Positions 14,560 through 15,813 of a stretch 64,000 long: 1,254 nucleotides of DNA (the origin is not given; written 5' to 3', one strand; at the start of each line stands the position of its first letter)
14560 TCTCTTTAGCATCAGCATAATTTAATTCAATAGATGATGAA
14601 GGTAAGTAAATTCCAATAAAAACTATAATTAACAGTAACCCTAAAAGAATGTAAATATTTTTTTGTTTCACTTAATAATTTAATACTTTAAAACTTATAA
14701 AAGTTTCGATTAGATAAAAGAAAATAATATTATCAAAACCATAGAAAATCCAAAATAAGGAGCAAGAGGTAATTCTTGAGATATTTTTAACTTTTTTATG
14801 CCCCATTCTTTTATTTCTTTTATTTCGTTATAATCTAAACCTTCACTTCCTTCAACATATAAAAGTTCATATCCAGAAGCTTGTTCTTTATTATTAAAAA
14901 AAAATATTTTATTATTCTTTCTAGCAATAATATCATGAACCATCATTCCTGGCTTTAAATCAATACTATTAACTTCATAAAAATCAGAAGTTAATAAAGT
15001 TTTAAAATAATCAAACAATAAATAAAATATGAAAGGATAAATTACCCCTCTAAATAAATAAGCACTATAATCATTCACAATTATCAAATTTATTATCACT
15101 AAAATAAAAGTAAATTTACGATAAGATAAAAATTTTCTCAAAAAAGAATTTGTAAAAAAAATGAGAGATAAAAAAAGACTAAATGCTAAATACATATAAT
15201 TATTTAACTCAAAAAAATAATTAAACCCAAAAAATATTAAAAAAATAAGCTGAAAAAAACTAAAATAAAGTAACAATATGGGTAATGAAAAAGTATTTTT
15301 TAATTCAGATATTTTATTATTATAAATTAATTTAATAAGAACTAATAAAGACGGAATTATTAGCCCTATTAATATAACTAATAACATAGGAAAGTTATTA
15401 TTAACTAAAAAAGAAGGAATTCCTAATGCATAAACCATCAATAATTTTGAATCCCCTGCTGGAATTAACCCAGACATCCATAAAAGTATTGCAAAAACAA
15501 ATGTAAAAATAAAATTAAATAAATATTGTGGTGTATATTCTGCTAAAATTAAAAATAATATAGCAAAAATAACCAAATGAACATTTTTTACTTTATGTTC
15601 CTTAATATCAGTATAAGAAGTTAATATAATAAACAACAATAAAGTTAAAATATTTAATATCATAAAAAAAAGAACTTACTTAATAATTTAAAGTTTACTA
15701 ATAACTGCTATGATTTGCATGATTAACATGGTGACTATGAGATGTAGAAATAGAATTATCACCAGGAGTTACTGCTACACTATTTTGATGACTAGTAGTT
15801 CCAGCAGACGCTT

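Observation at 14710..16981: Compact module: small His/Ser-rich class-III-signal peptide, A24 prepilin peptidase-like protein, and divergent radical SAM/SPASM enzyme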

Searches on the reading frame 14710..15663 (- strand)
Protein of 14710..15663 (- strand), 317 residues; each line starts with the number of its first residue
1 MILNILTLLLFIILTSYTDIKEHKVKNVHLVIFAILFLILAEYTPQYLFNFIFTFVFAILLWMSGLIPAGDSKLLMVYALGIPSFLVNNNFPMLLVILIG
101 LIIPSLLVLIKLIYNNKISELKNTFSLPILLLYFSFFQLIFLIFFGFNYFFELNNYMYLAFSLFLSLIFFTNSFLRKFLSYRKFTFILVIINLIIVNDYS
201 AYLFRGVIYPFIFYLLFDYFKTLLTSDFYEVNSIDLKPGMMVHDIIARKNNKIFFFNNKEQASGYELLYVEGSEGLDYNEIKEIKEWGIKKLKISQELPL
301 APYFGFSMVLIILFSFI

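Call 6: search_protein_families(library=pfam, proteins=[window:14710-15663:-], max_evalue=0.1)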
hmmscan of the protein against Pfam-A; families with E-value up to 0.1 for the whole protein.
window:14710-15663:- (317 aa): 1 family
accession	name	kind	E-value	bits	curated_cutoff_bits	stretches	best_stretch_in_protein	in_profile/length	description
PF01478.23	Peptidase_A24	-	1.9e-06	28.7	26.5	1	7-102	2-101/104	Type IV leader peptidase family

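Call 10: search_protein_families(library=ncbifam, proteins=[window:14710-15663:-], max_evalue=0.1)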
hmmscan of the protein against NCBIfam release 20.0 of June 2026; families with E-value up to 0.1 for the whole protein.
window:14710-15663:- (317 aa): 0 families

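Call 18: find_homologous_proteins(query=window:14710-15663:-, max_evalue=0.001)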
Query window:14710-15663:- (317 aa): 7 proteins with E <= 0.001 among 8000 candidates.
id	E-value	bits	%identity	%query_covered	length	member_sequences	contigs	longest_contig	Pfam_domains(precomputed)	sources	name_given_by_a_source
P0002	5.2e-190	649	100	100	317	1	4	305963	PF01478.24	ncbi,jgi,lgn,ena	-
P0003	1.2e-168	578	89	96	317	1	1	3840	PF01478.24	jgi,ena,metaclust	metaclust:\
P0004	7.1e-15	73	31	95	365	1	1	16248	PF01478.24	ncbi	-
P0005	1.3e-11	63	27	96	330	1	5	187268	-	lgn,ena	-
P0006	9.7e-8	50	30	95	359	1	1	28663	PF01478.24,PF06819.17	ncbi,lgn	-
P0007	7.3e-5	41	26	95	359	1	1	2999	PF01478.24,PF06819.17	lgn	-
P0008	9.3e-4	37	28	97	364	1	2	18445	PF06819.17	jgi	-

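Call 19: find_encoding_contigs(protein=P0004, flank=10000, max_places=2)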
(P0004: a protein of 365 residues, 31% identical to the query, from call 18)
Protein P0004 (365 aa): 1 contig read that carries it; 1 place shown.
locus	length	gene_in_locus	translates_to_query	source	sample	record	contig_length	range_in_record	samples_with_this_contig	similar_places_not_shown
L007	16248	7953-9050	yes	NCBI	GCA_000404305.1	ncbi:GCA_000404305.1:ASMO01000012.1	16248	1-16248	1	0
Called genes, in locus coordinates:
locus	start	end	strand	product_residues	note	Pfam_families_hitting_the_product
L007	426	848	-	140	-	-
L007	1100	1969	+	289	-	-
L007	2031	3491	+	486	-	-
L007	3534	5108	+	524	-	-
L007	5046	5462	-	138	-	-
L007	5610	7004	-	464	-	PF04055:Radical_SAM, PF13353:Fer4_12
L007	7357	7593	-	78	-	-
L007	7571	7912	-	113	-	PF27806:HxsD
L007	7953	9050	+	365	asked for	PF01478:Peptidase_A24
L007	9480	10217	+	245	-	PF00106:adh_short, PF01370:Epimerase (weak), PF08659:KR, PF13561:adh_short_C2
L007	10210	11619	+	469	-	PF13353:Fer4_12 (weak), PF04055:Radical_SAM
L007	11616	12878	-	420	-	PF01551:Peptidase_M23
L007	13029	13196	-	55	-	PF09853:DUF2080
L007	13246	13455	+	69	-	-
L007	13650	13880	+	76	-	-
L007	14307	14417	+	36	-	-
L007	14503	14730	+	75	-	-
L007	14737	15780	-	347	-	PF01321:Creatinase_N, PF00557:Peptidase_M24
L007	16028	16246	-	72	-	?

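Call 20: find_encoding_contigs(protein=P0005, flank=10000, max_places=2)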
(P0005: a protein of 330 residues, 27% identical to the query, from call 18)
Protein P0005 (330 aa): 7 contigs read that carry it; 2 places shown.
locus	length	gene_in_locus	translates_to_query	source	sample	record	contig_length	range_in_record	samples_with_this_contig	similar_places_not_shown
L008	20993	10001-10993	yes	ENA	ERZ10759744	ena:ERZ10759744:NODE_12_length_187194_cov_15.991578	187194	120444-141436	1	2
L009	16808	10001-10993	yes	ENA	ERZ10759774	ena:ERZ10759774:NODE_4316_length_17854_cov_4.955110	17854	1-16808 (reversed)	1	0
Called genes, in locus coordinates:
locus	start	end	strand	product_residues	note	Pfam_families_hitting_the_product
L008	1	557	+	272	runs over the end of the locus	PF01978:TrmB, PF11495:TrmB_EBD_N (weak)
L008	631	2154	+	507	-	PF10771:DUF2582 (faint), PF01409:tRNA-synt_2d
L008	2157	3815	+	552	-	PF18262:PhetRS_B1 (faint), PF03483:B3_4 (faint), PF03484:B5, PF17759:tRNA_synthFbeta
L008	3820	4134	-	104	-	-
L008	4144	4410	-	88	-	PF01199:Ribosomal_L34e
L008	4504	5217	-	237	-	-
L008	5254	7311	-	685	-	PF14551:MCM_N, PF26066:MCM9_N (faint), PF17207:MCM_OB, PF00493:MCM, PF01078:Mg_chelatase, PF17855:MCM_lid, PF21120: (weak)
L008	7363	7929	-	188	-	PF00352:TBP, PF11858:DUF3378 (faint), PF00352:TBP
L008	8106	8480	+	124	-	-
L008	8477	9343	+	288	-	PF22025:ThiI_fer, PF02926:THUMP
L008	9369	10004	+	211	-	PF01876:RNase_P_p30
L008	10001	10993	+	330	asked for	-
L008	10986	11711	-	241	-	-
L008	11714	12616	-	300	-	PF01136:Peptidase_U32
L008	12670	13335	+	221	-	-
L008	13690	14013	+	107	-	-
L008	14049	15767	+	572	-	PF04055:Radical_SAM, PF01861:BpsA_C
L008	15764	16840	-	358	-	PF04055:Radical_SAM, PF13353:Fer4_12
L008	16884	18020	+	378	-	-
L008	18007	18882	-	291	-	-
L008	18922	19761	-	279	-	-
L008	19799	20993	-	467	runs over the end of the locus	PF04055:Radical_SAM, PF13353:Fer4_12 (weak)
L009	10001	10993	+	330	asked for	-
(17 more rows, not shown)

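Call 21: find_encoding_contigs(protein=P0006, flank=10000, max_places=2)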
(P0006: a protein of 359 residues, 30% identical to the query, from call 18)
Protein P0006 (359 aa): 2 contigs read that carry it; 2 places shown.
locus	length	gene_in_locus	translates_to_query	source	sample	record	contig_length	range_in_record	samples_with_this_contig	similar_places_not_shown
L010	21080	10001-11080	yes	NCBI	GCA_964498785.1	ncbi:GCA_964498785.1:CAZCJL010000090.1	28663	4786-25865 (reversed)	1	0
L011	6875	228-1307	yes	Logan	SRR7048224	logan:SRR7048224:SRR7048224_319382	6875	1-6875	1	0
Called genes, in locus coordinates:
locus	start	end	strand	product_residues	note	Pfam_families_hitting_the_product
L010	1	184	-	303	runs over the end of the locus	-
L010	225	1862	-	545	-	PF04055:Radical_SAM, PF13353:Fer4_12 (weak), PF13186:SPASM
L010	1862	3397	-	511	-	-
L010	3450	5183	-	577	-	-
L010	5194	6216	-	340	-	PF04055:Radical_SAM, PF13353:Fer4_12 (weak), PF12838:Fer4_7, PF00037:Fer4, PF12797:Fer4_2 (weak), PF12837:Fer4_6 (weak), PF13237:Fer4_10 (weak), PF13187:Fer4_9 (weak), +1 more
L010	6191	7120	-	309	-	PF04055:Radical_SAM, PF13353:Fer4_12 (weak)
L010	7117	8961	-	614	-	PF04055:Radical_SAM, PF13353:Fer4_12 (faint), PF04055:Radical_SAM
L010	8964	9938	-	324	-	PF04055:Radical_SAM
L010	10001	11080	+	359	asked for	PF01478:Peptidase_A24 (weak), PF06819:Arc_PepC (weak)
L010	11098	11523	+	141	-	PF27806:HxsD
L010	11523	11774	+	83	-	PF27806:HxsD (weak)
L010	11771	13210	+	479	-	PF04055:Radical_SAM, PF13353:Fer4_12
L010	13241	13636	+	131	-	-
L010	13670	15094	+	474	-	PF02310:B12-binding, PF04055:Radical_SAM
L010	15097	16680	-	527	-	PF04055:Radical_SAM, PF13353:Fer4_12 (weak), PF13186:SPASM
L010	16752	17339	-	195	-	-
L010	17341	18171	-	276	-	-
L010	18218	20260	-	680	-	PF01564:Spermine_synth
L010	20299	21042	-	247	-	-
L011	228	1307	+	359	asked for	PF01478:Peptidase_A24 (weak), PF06819:Arc_PepC (weak)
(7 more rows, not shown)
